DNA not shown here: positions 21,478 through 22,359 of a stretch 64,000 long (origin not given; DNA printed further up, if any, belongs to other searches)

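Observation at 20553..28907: GntR-controlled ECF importer in one operon with five tandem DUF62 (SAM hydrolase/halogenase-fold) paralogs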

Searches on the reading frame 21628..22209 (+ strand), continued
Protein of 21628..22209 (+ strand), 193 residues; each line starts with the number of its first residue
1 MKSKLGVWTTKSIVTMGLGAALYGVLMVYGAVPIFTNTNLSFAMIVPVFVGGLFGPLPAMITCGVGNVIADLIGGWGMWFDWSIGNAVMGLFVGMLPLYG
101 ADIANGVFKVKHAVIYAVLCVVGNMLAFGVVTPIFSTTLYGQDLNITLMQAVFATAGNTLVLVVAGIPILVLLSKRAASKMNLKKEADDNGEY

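Call 83: find_encoding_contigs(protein=P0331, flank=6000, max_places=1)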
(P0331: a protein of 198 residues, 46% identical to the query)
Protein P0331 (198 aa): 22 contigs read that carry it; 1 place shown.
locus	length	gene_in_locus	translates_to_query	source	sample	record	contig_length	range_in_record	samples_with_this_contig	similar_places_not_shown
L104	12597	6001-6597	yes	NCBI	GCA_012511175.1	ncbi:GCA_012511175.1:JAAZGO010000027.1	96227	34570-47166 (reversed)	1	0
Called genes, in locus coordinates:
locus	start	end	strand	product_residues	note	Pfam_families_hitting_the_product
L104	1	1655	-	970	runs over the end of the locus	PF00005:ABC_tran (faint), PF02463:SMC_N (faint), PF03193:RsgA_GTPase (faint), PF13191:AAA_16 (faint), PF13555:AAA_29 (faint), PF20703:nSTAND1 (faint), PF17760:UvrA_inter, PF17755:UvrA_DNA-bind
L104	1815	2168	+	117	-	PF04023:FeoA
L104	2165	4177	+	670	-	PF01926:MMR_HSR1, PF02421:FeoB_N, PF17910:FeoB_Cyto, PF07670:Gate, PF07664:FeoB_C, PF07670:Gate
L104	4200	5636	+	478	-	PF08245:Mur_ligase_M, PF02875:Mur_ligase_C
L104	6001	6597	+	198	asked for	PF07155:ECF-ribofla_trS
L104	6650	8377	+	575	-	PF03193:RsgA_GTPase (faint), PF13481:AAA_25 (faint), PF00005:ABC_tran, PF01078:Mg_chelatase (faint), PF13191:AAA_16 (faint), PF13476:AAA_23 (faint), PF12558:DUF3744, PF00005:ABC_tran, +4 more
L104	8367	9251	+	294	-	PF02361:CbiQ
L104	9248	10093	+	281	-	PF01887:SAM_HAT_N, PF20257:SAM_HAT_C (weak)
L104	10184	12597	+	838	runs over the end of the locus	PF00270:DEAD (weak), PF06733:DEAD_2, PF13307:Helicase_C_2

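Call 84: find_encoding_contigs(protein=P0321, flank=6000, max_places=1)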
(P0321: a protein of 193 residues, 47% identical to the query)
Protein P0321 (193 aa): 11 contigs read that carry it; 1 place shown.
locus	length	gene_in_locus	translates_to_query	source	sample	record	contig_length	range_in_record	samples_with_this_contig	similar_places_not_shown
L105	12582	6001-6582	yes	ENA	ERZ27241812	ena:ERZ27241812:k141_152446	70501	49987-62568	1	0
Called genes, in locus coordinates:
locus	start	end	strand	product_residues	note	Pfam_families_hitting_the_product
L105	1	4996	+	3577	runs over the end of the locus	PF17210:SdrD_B, PF17802:SpaA (faint), PF22904:NOMO1-like_2nd (weak), PF18889:Beta_helix_3 (faint), PF09479:Flg_new, PF06458:MucBP (weak), PF17936:Big_6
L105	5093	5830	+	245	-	-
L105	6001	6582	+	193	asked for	PF07155:ECF-ribofla_trS, PF06177:QueT (weak)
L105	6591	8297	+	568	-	PF00005:ABC_tran, PF01078:Mg_chelatase (faint), PF02463:SMC_N (faint), PF13555:AAA_29 (faint), PF12558:DUF3744, PF00005:ABC_tran, PF13304:AAA_21 (weak)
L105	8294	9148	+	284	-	PF02361:CbiQ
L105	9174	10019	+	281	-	PF01887:SAM_HAT_N, PF20257:SAM_HAT_C (weak)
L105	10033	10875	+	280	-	PF01887:SAM_HAT_N, PF20257:SAM_HAT_C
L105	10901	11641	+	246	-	PF00392:GntR, PF07702:UTRA (weak)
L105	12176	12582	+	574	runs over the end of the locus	PF00082:Peptidase_S8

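Call 85: find_encoding_contigs(protein=P0335, flank=6000, max_places=1)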
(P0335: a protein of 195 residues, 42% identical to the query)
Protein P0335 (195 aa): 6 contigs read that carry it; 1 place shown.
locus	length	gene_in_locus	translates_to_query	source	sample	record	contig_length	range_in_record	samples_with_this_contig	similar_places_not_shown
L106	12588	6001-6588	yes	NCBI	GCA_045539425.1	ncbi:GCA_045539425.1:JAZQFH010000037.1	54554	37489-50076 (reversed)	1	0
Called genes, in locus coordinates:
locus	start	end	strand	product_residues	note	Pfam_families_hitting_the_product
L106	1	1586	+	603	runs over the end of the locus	PF00528:BPD_transp_1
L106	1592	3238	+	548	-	PF00005:ABC_tran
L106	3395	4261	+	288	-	PF01073:3Beta_HSD, PF01370:Epimerase, PF02254:TrkA_N (weak), PF05368:NmrA, PF13460:NAD_binding_10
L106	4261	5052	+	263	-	PF06966:DUF1295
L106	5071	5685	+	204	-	-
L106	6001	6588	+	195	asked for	PF07155:ECF-ribofla_trS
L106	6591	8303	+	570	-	PF01078:Mg_chelatase (faint), PF02463:SMC_N (faint), PF03193:RsgA_GTPase (faint), PF13476:AAA_23 (faint), PF13555:AAA_29 (faint), PF00005:ABC_tran, PF12558:DUF3744, PF00005:ABC_tran, +2 more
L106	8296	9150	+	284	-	PF02361:CbiQ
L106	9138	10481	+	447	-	PF01546:Peptidase_M20, PF07687:M20_dimer (faint)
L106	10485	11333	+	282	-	PF01887:SAM_HAT_N, PF20257:SAM_HAT_C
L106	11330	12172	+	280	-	PF01887:SAM_HAT_N, PF20257:SAM_HAT_C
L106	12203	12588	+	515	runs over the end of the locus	PF13091:PLDc_2, PF00614:PLDc (weak), PF13091:PLDc_2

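Call 105: find_encoding_contigs(protein=P0305, flank=5000, max_places=2)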
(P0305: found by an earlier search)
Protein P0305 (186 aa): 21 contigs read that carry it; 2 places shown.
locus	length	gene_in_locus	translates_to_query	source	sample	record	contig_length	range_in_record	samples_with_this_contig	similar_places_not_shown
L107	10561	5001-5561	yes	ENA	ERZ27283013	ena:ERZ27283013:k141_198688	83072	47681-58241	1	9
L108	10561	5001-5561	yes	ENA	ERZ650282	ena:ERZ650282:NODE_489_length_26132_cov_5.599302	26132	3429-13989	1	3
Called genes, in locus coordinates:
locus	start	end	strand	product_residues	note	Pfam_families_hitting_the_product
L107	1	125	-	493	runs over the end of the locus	-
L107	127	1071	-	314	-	-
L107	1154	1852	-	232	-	PF03167:UDG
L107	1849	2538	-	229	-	-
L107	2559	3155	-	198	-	PF13036:LpoB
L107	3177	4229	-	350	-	PF01208:URO-D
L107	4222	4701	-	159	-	PF00293:NUDIX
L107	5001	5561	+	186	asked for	PF07155:ECF-ribofla_trS, PF12822:ECF_trnsprt (weak)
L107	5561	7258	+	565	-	PF03193:RsgA_GTPase (faint), PF13476:AAA_23 (faint), PF00005:ABC_tran, PF02463:SMC_N (weak), PF13555:AAA_29 (weak), PF12558:DUF3744, PF00005:ABC_tran, PF13304:AAA_21 (weak), +2 more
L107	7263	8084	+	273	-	PF02361:CbiQ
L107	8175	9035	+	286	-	PF04542:Sigma70_r2, PF04545:Sigma70_r4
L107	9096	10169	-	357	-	PF08240:ADH_N, PF16912:Glu_dehyd_C (weak), PF00107:ADH_zinc_N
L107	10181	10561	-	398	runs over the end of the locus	PF00155:Aminotran_1_2, PF00266:Aminotran_5 (faint)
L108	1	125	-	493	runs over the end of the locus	-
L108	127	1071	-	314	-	-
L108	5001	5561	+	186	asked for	PF07155:ECF-ribofla_trS, PF12822:ECF_trnsprt (weak)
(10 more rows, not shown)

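Call 106: find_encoding_contigs(protein=P0159, flank=5000, max_places=1)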
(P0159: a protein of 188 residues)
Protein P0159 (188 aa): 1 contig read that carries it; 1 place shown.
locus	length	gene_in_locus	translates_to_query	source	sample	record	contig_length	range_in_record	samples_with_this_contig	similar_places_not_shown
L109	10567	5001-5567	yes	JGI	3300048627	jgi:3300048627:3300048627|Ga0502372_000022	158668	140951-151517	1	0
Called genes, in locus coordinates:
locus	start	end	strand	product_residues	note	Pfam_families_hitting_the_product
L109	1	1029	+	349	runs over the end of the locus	PF02277:DBI_PRT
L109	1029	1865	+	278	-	PF01261:AP_endonuc_2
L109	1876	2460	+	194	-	PF02283:CobU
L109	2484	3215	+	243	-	PF02654:CobS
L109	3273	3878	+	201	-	PF00702:Hydrolase, PF12710:HAD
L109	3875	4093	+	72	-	-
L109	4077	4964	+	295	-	PF01887:SAM_HAT_N, PF20257:SAM_HAT_C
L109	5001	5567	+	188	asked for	PF07155:ECF-ribofla_trS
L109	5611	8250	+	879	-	PF00005:ABC_tran, PF03193:RsgA_GTPase (faint), PF13191:AAA_16 (faint), PF13476:AAA_23 (faint), PF12558:DUF3744, PF00005:ABC_tran, PF13304:AAA_21 (weak), PF02361:CbiQ, +2 more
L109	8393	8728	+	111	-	PF01258:zf-dskA_traR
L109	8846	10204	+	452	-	PF02056:Glyco_hydro_4, PF11975:Glyco_hydro_4C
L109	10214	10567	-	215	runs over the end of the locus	PF00753:Lactamase_B, PF19583:ODP (weak), PF12706:Lactamase_B_2 (weak)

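Call 107: find_encoding_contigs(protein=P0159, flank=10000, max_places=1)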
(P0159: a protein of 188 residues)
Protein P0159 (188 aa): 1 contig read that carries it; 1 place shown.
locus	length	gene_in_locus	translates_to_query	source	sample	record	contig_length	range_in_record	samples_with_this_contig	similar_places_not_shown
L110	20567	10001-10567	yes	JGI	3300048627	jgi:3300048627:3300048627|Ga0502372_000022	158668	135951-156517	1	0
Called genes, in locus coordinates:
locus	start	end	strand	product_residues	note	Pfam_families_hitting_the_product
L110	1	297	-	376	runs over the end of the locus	PF04015:DUF362, PF13237:Fer4_10 (weak), PF14697:Fer4_21, PF12838:Fer4_7, PF13187:Fer4_9 (weak), PF12797:Fer4_2 (weak), PF00037:Fer4, PF12837:Fer4_6 (weak), +2 more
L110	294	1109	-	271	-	PF03009:GDPD, PF13653:GDPD_2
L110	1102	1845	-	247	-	PF00588:SpoU_methylase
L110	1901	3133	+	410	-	PF01594:AI-2E_transport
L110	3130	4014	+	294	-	PF00730:HhH-GPD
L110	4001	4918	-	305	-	PF04657:DMT_YdcZ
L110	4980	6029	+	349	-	PF02277:DBI_PRT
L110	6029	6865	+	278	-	PF01261:AP_endonuc_2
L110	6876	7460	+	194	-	PF02283:CobU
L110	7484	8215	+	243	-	PF02654:CobS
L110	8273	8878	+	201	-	PF00702:Hydrolase, PF12710:HAD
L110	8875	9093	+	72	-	-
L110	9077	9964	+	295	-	PF01887:SAM_HAT_N, PF20257:SAM_HAT_C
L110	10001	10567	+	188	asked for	PF07155:ECF-ribofla_trS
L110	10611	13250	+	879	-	PF00005:ABC_tran, PF03193:RsgA_GTPase (faint), PF13191:AAA_16 (faint), PF13476:AAA_23 (faint), PF12558:DUF3744, PF00005:ABC_tran, PF13304:AAA_21 (weak), PF02361:CbiQ, +2 more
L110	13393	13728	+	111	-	PF01258:zf-dskA_traR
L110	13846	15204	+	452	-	PF02056:Glyco_hydro_4, PF11975:Glyco_hydro_4C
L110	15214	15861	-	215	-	PF00753:Lactamase_B, PF19583:ODP (weak), PF12706:Lactamase_B_2 (weak)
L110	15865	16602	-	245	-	PF03880:DbpA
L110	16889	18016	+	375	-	-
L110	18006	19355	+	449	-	PF02618:YceG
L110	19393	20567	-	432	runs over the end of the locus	PF00375:SDF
